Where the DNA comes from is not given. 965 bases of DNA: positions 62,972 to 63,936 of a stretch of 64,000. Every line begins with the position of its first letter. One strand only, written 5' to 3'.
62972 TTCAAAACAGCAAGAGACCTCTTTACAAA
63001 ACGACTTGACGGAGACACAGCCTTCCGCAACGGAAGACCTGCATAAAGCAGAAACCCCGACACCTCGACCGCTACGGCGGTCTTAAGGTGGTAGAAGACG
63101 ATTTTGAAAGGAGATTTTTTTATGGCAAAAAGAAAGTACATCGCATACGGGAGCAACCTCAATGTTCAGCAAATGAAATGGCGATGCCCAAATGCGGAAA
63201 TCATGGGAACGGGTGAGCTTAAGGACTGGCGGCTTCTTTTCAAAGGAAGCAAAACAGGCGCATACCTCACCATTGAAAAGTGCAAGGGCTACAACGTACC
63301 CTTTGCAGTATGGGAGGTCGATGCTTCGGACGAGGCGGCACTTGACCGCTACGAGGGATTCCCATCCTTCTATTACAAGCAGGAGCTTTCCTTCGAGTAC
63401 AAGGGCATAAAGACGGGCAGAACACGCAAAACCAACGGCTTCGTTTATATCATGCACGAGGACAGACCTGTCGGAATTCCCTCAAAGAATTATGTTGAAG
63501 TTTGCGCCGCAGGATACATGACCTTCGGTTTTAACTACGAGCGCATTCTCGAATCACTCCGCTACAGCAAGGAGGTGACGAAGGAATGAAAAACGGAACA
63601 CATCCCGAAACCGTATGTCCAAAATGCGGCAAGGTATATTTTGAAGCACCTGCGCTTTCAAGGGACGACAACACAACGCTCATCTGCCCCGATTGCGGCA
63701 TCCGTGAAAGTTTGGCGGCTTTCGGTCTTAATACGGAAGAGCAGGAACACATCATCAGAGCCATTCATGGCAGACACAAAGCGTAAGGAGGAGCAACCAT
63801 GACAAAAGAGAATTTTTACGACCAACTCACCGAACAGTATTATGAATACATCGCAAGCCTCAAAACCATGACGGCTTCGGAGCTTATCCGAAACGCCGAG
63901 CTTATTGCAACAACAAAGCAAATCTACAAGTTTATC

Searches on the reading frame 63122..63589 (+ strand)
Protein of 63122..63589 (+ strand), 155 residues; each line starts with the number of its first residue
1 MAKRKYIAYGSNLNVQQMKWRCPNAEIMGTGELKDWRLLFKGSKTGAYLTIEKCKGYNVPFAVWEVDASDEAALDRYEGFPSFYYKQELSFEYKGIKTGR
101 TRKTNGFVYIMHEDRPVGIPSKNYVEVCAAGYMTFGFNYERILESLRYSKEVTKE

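Call 5: search_protein_families(library=pfam, proteins=[window:63122-63589:+], max_evalue=0.1)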
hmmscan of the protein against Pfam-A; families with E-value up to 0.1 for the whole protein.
window:63122-63589:+ (155 aa): 2 families
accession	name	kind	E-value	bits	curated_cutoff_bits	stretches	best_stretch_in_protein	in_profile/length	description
PF06094.17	GGACT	-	1.6e-10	42.1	22.8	1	7-124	2-118/120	Gamma-glutamyl cyclotransferase, AIG2-like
PF13772.11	AIG2_2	-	4.4e-05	24.3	27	1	62-131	5-69/83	AIG2-like family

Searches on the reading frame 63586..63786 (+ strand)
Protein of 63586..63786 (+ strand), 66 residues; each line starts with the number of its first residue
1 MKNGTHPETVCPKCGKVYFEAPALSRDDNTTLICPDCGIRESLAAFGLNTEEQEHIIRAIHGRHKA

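Call 5: search_protein_families(library=pfam, proteins=[window:63586-63786:+], max_evalue=0.1)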
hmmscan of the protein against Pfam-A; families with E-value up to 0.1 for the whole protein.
window:63586-63786:+ (66 aa): 39 families (the best 25 are shown)
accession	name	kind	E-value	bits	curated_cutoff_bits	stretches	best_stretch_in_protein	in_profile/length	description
PF25206.1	DUF7836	-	4.1e-05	23.8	26.7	1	10-53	9-51/59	Domain of unknown function (DUF7836)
PF08271.17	Zn_Ribbon_TF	-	6.8e-05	22.8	29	1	10-38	2-26/43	TFIIB zinc-binding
PF07754.17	HVO_2753_ZBP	-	0.0004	20.5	33.2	1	10-38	18-46/46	Small zinc finger protein HVO_2753-like, Zn-binding pocket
PF09723.15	Zn_ribbon_8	-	0.00075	19.9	34.4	1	11-38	8-33/41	Zinc ribbon domain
PF12172.15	zf-ChsH2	-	0.001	19.2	23.2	1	9-22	12-25/37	ChsH2, rubredoxin-like zinc ribbon domain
PF12760.12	Zn_ribbon_IS1595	-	0.0017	18.7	25.4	0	9-18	19-30/46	Transposase zinc-ribbon domain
PF08274.17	Zn_Ribbon_YjdM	-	0.0035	17.8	30.8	1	11-38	5-26/30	PhnA Zinc-Ribbon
PF05191.20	ADK_lid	-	0.0049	17.1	26.6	0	10-18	3-11/36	Adenylate kinase, active site lid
PF14803.11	Zn_ribbon_Nudix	-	0.0079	16.5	25.6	0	5-18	19-32/34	Nudix N-terminal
PF07282.18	Cas12f1-like_TNB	-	0.008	16.7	26.3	0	10-40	30-49/60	Cas12f1-like, TNB domain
PF14369.11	Zn_ribbon_19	-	0.0093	16.5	30.8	0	27-38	17-28/35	zinc-ribbon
PF23499.1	YnfU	-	0.011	16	27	0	30-38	37-45/49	YnfU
PF00096.32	zf-C2H2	-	0.012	16.4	25.2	0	10-20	2-12/23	Zinc finger, C2H2 type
PF07503.17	zf-HYPF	-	0.015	15.6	23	0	34-43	24-33/34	HypF finger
PF24292.1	DUF7479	-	0.019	15.5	27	0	8-19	30-41/60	Domain of unknown function (DUF7479)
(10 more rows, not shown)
